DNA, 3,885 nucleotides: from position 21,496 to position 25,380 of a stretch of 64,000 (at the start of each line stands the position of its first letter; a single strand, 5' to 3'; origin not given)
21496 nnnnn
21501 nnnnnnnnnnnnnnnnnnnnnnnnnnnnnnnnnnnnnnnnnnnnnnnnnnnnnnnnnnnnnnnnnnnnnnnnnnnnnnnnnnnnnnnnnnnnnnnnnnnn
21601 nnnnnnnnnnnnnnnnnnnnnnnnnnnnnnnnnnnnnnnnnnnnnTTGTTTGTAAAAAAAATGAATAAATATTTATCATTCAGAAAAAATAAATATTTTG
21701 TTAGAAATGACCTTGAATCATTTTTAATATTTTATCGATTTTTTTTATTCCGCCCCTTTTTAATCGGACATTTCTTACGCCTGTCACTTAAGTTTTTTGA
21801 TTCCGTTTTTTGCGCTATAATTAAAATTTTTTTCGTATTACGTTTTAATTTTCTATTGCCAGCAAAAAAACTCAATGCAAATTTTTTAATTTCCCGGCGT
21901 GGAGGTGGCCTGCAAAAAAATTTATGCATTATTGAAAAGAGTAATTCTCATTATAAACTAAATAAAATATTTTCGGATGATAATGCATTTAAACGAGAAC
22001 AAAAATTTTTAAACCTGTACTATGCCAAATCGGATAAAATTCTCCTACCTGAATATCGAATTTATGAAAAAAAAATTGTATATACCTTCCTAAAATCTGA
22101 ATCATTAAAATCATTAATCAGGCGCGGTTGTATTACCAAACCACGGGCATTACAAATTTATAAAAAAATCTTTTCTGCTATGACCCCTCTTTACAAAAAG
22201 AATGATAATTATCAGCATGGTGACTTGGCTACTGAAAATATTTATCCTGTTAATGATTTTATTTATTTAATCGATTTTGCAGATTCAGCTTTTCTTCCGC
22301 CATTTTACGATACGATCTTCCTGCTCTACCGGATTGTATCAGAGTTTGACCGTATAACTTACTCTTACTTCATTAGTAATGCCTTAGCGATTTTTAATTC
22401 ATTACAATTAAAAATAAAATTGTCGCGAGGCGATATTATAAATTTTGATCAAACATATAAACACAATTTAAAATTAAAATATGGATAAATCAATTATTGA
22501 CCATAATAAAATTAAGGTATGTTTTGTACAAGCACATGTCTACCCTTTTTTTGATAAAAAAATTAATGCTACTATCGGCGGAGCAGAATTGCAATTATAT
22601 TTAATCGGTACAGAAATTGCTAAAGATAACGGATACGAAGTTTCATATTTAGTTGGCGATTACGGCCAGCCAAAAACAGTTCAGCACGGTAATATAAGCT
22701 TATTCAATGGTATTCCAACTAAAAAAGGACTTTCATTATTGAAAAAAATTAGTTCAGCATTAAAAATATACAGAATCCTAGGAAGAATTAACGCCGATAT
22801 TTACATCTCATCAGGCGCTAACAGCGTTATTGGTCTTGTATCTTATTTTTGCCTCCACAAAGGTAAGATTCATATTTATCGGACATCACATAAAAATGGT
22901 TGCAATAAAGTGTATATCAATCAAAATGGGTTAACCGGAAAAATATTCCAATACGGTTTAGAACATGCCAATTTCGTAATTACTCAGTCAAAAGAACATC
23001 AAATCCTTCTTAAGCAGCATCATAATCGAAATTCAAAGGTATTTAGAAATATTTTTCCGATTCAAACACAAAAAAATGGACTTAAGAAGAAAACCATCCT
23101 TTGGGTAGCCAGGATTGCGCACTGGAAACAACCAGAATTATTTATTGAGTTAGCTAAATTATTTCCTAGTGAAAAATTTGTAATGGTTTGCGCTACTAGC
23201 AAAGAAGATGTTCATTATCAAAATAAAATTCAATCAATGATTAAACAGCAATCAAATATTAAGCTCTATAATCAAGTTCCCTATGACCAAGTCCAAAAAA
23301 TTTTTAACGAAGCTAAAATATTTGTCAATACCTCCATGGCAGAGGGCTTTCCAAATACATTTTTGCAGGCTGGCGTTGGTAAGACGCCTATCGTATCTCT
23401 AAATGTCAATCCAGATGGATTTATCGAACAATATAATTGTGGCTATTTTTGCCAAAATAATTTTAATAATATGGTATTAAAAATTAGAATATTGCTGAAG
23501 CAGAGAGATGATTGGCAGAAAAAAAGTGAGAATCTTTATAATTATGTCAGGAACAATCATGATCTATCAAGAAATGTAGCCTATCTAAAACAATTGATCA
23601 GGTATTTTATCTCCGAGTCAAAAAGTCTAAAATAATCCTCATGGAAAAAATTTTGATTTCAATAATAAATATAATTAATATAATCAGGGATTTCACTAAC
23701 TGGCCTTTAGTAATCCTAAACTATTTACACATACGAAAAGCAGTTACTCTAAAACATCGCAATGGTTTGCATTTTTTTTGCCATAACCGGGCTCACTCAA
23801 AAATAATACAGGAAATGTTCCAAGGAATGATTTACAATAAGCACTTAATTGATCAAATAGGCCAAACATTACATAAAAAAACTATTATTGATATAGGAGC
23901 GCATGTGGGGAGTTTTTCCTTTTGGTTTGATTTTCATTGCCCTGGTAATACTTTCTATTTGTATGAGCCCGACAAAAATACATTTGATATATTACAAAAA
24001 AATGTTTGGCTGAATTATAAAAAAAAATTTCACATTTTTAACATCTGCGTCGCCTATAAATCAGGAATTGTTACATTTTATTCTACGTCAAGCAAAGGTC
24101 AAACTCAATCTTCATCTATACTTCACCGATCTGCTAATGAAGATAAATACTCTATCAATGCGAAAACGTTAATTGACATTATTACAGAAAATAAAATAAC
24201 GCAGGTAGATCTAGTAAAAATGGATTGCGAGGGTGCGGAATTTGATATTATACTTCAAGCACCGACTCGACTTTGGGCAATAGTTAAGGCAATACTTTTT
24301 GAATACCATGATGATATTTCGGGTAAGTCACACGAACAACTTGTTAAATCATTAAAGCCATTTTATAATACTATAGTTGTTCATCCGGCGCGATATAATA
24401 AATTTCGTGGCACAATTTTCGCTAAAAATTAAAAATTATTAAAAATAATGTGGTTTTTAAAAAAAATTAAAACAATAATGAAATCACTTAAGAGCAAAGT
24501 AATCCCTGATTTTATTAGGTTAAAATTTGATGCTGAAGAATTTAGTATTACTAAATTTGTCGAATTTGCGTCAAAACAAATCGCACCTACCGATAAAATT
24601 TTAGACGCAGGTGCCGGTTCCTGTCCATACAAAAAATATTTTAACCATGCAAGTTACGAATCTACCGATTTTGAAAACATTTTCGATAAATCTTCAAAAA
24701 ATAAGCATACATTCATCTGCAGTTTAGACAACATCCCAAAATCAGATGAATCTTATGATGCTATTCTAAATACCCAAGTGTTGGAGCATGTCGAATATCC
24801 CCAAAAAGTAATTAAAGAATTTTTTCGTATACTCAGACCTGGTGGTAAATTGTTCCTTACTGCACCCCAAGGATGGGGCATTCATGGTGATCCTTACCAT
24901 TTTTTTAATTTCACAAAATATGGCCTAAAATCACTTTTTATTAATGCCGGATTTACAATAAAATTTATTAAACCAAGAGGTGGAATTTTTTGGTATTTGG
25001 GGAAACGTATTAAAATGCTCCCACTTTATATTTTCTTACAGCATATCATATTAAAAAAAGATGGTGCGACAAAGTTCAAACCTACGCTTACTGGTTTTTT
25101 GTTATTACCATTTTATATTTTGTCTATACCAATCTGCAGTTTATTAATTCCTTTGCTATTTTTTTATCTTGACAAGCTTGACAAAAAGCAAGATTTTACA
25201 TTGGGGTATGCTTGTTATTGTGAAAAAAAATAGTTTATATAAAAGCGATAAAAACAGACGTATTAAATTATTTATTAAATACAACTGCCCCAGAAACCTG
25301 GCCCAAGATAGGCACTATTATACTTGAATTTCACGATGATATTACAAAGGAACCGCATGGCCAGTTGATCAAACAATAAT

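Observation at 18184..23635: Tandemly duplicated three-gene module (kinase-like + SAM-methyltransferase + GT4) in shuffled order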

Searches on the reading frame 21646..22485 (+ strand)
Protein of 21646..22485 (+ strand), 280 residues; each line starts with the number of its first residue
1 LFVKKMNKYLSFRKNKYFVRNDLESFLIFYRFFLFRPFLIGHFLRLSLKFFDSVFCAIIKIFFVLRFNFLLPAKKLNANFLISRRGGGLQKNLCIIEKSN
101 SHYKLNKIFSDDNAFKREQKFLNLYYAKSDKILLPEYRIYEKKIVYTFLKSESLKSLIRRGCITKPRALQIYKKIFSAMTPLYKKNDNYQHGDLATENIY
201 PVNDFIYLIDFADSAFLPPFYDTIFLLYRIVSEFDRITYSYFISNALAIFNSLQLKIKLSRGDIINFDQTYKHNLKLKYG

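Call 6: search_protein_families(library=pfam, proteins=[window:21646-22485:+], max_evalue=0.1)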
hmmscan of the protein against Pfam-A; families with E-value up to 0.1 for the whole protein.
window:21646-22485:+ (280 aa): 4 families
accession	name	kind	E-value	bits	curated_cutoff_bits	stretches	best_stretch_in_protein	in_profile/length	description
PF01163.29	RIO1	-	0.0039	17.3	22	1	120-213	58-150/187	RIO domain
PF01636.29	APH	-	0.024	14.8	23.2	1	189-236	170-219/239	Phosphotransferase enzyme family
PF07714.23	PK_Tyr_Ser-Thr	-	0.032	14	23.1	1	142-200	76-134/258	Protein tyrosine and serine/threonine kinase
PF19974.5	TCAD9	-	0.067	12.8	40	1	189-214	299-324/429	Ternary complex associated domain 9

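Call 8: search_solved_structures(query=window:21646-22485:+, max_evalue=10, show_alignments=2)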
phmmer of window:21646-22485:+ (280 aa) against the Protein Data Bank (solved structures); distinct sequences matched with E-value up to 10: 1.
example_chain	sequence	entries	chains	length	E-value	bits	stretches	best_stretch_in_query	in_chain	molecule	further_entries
2h34_A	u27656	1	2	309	0.014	18.5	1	154-214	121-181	Serine/threonine-protein kinase pknE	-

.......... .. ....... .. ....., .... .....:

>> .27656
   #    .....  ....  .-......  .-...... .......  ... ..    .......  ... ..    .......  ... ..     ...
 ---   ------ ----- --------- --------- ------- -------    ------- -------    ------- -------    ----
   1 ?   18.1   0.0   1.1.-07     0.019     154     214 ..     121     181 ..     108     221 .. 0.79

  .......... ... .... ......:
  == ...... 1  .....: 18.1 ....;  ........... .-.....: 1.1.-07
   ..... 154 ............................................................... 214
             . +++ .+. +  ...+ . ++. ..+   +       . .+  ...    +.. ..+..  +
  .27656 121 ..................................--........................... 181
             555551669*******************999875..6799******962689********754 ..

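Call 11: search_protein_families(library=ncbifam, proteins=[window:21646-22485:+], max_evalue=0.1)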
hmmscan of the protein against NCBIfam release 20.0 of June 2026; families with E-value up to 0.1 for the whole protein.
window:21646-22485:+ (280 aa): 5 families
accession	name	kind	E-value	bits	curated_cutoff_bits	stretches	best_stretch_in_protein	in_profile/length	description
NF011464.0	PRK14879.1-7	equivalog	0.00057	19.7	246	1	139-216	78-151/221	Kae1-associated kinase Bud32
TIGR03724.2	arch_bud32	equivalog_domain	0.00063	19.3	125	1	125-212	48-129/193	KEOPS complex kinase/ATPase Bud32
NF007174.0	PRK09605.1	equivalog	0.014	13.9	447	1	127-212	393-471/535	bifunctional N(6)-L-threonylcarbamoyladenine synthase/serine/threonine protein kinase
NF011461.0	PRK14879.1-2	equivalog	0.026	14.3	372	1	97-212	33-144/225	Kae1-associated kinase Bud32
NF011462.0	PRK14879.1-3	equivalog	0.064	13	174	0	189-212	103-126/192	Kae1-associated kinase Bud32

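Call 14: find_homologous_proteins(query=window:21646-22485:+, max_evalue=0.001)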
Query window:21646-22485:+ (280 aa): 1 proteins with E <= 0.001 among 647 candidates.
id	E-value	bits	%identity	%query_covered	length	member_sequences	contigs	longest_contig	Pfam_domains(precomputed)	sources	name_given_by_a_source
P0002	5.5e-174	595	100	98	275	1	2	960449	-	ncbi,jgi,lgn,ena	ncbi:MAG: hypothetical protein WCV50_00110 [Patescibacteria group bacterium]|jgi:hypothetical protei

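Call 16: find_encoding_contigs(protein=P0002, flank=10000, max_places=6)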
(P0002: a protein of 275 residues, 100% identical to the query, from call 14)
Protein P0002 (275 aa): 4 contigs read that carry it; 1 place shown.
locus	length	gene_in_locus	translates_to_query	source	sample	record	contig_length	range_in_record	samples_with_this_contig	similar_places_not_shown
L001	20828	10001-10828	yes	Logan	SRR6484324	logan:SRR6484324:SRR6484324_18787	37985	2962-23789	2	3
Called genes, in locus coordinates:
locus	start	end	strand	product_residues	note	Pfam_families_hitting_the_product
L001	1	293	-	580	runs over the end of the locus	-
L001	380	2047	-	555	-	-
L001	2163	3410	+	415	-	PF13562:NTP_transf_4, PF25084:LbH_EIF2B (faint), PF25087:GMPPB_C (faint), PF00132:Hexapep (weak)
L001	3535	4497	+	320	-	PF00106:adh_short (faint), PF01073:3Beta_HSD, PF01370:Epimerase, PF02719:Polysacc_synt_2, PF04321:RmlD_sub_bind, PF08659:KR (weak), PF16363:GDP_Man_Dehyd, PF07993:NAD_binding_4 (weak)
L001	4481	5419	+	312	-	PF00535:Glycos_transf_2, PF10111:Glyco_tranf_2_2 (weak)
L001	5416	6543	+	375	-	PF13439:Glyco_transf_4, PF13579:Glyco_trans_4_4 (weak), PF13477:Glyco_trans_4_2, PF00534:Glycos_transf_1, PF13692:Glyco_trans_1_4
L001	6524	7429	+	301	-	PF01636:APH (weak)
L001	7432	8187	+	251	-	PF01209:Ubie_methyltran, PF13489:Methyltransf_23, PF13847:Methyltransf_31, PF08241:Methyltransf_11, PF08242:Methyltransf_12, PF13649:Methyltransf_25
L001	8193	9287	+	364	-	PF13439:Glyco_transf_4, PF00534:Glycos_transf_1, PF13692:Glyco_trans_1_4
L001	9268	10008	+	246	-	PF13489:Methyltransf_23, PF13847:Methyltransf_31 (weak), PF08241:Methyltransf_11, PF08242:Methyltransf_12, PF13649:Methyltransf_25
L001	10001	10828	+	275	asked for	-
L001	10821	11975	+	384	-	PF00534:Glycos_transf_1, PF13692:Glyco_trans_1_4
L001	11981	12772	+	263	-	PF05050:Methyltransf_21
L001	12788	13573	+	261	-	PF05148:Methyltransf_8 (faint), PF13489:Methyltransf_23, PF08241:Methyltransf_11, PF08242:Methyltransf_12 (weak), PF13649:Methyltransf_25 (weak), PF13847:Methyltransf_31 (weak)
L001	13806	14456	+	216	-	-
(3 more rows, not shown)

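Call 55: predict_structure(protein=window:21646-22485:+)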
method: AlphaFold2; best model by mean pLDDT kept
length: 280 residues; sequences in the alignment: 1
mean_pLDDT: 47.5   pTM: 0.28
mean pLDDT of the five models: 47.5, 45.8, 43.0, 38.7, 32.0
residues with pLDDT >= 90: 0; 70-90: 28; 50-70: 71; < 50: 181
segments of 3 or more residues with pLDDT < 50: 11-18, 70-103, 106-110, 127-151, 176-268, 273-280
pLDDT, mean of each block of 10 residues (from residue 1): 51 47 71 73 72 71 60 33 31 41 46 57 47 33 41 54 51 50 35 31 38 38 42 43 45 40 47 43
secondary structure, 60 per line:
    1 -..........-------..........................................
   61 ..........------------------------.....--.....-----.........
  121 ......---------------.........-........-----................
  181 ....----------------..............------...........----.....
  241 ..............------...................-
elements in order: H2-11 H19-70 E95-99 E102-106 H112-126 H142-150 H152-159 H165-184 H201-214 H221-231 H236-254 H261-279

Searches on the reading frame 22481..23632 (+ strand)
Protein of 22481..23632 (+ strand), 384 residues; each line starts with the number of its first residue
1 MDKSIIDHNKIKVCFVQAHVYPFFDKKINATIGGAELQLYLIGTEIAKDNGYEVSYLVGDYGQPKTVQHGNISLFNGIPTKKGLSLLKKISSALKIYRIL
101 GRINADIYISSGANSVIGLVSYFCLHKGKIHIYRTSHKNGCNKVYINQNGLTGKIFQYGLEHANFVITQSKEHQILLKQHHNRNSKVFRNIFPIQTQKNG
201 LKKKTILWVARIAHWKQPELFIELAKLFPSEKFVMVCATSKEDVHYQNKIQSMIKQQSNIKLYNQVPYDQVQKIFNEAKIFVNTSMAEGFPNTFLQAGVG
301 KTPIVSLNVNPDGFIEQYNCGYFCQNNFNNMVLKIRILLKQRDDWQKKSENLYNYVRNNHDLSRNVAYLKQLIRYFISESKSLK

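Call 6: search_protein_families(library=pfam, proteins=[window:22481-23632:+], max_evalue=0.1)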
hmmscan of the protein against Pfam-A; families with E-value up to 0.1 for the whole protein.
window:22481-23632:+ (384 aa): 7 families
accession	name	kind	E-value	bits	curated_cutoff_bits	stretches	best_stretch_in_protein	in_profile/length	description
PF00534.26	Glycos_transf_1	-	1.4e-15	57.7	26.4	1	199-357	9-170/172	Glycosyl transferases group 1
PF13692.12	Glyco_trans_1_4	-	2.6e-12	47.7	27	1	204-340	2-141/142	Glycosyl transferases group 1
PF13439.12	Glyco_transf_4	-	0.00011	22.7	28.5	1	32-182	1-153/170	Glycosyltransferase Family 4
PF13524.12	Glyco_trans_1_2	-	0.0004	20.8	25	1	221-369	5-142/144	Glycosyl transferase-like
PF09467.15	Yopt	-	0.006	17.1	25.5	1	328-370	4-46/71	Hypothetical protein Yopt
PF05025.18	RbsD_FucU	-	0.067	14.1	25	0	197-299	36-137/138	RbsD / FucU transport protein family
PF00175.26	NAD_binding_1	-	0.074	14.2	22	0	233-292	28-87/109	Oxidoreductase NAD-binding domain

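Call 11: search_protein_families(library=ncbifam, proteins=[window:22481-23632:+], max_evalue=0.1)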
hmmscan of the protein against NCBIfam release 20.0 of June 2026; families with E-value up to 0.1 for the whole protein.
window:22481-23632:+ (384 aa): 20 families
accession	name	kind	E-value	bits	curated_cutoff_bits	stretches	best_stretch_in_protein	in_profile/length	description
NF038229.1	Glyco4_Geo_Pelo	equivalog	9e-11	41.4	400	1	225-374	184-334/338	GPMC system family 4 glycosyltransferase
NF047684.1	TeichurnBiosyTuaC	equivalog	8.9e-10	38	550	1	201-372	217-385/391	teichuronic acid biosynthesis protein TuaC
NF046085.1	XrtY_assoc_Gly1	equivalog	9.4e-10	37.9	400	1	127-362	131-370/387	XrtY-associated glycosyltransferase XYAG1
NF038295.1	EPS_HpsP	equivalog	5.8e-09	35.4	550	1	186-362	195-373/388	hormogonium polysaccharide biosynthesis glycosyltransferase HpsP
TIGR04348.1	TIGR04348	equivalog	3.9e-08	32.7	300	1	160-332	93-268/310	selenoneine biosynthesis selenosugar synthase SenB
NF049988.1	MGlcDAGSynMgs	equivalog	2.3e-06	27.2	400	1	207-358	217-374/398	alpha-monoglucosyldiacylglycerol synthase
TIGR02149.1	glgA_Coryne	subfamily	7.6e-06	25.3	302.4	1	201-309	200-315/391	glycogen synthase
NF053513.1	Gtran_IagA_BgsA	equivalog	3.3e-05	23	460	1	179-354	142-310/333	LTA glycolipid anchor biosynthesis glycosyltransferase, IagA/BgsA family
TIGR02918.1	TIGR02918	equivalog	0.00029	19.7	574.6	1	165-331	274-448/500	accessory Sec system glycosyltransferase GtfA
NF007396.0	PRK09922.1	equivalog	0.001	18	385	1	197-342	176-327/361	lipopolysaccharide 1,6-galactosyltransferase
TIGR03999.1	thiol_BshA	equivalog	0.0013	17.7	273.7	1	255-370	252-367/375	N-acetyl-alpha-D-glucosaminyl L-malate synthase BshA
TIGR03088.1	stp2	hypoth_equivalog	0.0021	17.1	409.05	1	269-323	264-319/374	TIGR03088 family PEP-CTERM/XrtA system glycosyltransferase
TIGR04063.1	stp3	hypoth_equivalog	0.0065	15.4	442.05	1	225-372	239-391/397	TIGR04063 family PEP-CTERM/XrtA system glycosyltransferase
TIGR02472.1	sucr_P_syn_N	equivalog_domain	0.015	14.2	576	1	277-366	340-431/439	sucrose-phosphate synthase, putative, glycosyltransferase domain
TIGR03449.1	mycothiol_MshA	equivalog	0.027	13.4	462.5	1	202-309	219-335/406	D-inositol-3-phosphate glycosyltransferase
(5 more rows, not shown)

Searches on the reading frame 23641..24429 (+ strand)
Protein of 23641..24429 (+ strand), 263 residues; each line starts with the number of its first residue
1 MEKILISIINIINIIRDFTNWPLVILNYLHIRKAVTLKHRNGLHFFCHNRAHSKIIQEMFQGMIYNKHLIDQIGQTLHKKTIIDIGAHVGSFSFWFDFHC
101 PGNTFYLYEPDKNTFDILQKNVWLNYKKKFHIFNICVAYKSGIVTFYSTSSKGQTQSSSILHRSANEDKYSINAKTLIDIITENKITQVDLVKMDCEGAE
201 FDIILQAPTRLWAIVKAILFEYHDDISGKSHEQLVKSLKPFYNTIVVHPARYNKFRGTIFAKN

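Call 6: search_protein_families(library=pfam, proteins=[window:23641-24429:+], max_evalue=0.1)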
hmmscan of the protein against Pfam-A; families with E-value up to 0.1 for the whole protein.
window:23641-24429:+ (263 aa): 6 families
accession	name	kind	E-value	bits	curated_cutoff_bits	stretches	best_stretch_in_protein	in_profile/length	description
PF05050.19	Methyltransf_21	-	2.3e-15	57.6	22.7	1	84-226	1-152/173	Methyltransferase FkbM domain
PF05575.17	V_cholerae_RfbT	-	9.1e-05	22.3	27.9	1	37-206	40-209/286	Vibrio cholerae RfbT protein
PF14130.12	Cap4_nuclease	-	0.02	15.5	26.2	0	151-186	72-105/200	Cap4, dsDNA endonuclease domain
PF13359.12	DDE_Tnp_4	-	0.029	14.5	24.8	1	119-168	17-66/158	DDE superfamily endonuclease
PF25276.1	DUF7870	-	0.062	13.9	27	0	125-198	67-138/174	Domain of unknown function (DUF7870)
PF05175.20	MTS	-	0.081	13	23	0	69-133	23-86/170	Methyltransferase small domain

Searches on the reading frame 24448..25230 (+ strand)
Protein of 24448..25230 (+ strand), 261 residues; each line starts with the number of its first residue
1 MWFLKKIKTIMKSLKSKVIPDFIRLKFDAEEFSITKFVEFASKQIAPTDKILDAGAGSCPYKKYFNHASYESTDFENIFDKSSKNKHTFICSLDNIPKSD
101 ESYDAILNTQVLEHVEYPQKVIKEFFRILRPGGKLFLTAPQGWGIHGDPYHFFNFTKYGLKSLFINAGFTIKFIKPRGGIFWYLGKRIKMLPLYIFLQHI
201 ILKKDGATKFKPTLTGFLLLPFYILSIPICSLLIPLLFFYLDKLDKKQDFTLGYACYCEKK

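Call 6: search_protein_families(library=pfam, proteins=[window:24448-25230:+], max_evalue=0.1)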
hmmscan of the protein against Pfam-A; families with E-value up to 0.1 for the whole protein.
window:24448-25230:+ (261 aa): 10 families
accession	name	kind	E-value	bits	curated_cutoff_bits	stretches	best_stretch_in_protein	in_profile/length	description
PF08241.18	Methyltransf_11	-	2.9e-12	47.5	21.2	1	52-137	1-95/95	Methyltransferase domain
PF13489.12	Methyltransf_23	-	3.4e-11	43.6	27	1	34-141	9-120/164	Methyltransferase domain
PF08242.18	Methyltransf_12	-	4.9e-07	30.8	30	1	87-135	47-98/98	Methyltransferase domain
PF13649.12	Methyltransf_25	-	2.5e-06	28.5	27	1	85-133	47-97/97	Methyltransferase domain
PF13847.12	Methyltransf_31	-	6.5e-06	26.3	27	1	90-140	60-112/145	Methyltransferase domain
PF05148.21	Methyltransf_8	-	2.4e-05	24.8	27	1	51-137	76-156/219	Hypothetical methyltransferase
PF20922.3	Anamorsin_N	-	0.00062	19.9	27.1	1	90-140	39-90/163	Anamorsin, N-terminal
PF01209.24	Ubie_methyltran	-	0.0062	16.4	20.1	1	91-136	105-150/233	ubiE/COQ5 methyltransferase family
PF05219.18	DREV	-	0.027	14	26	1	36-136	80-185/265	DREV methyltransferase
PF07021.18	MetW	-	0.047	13.7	21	1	99-130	72-103/193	Methionine biosynthesis protein MetW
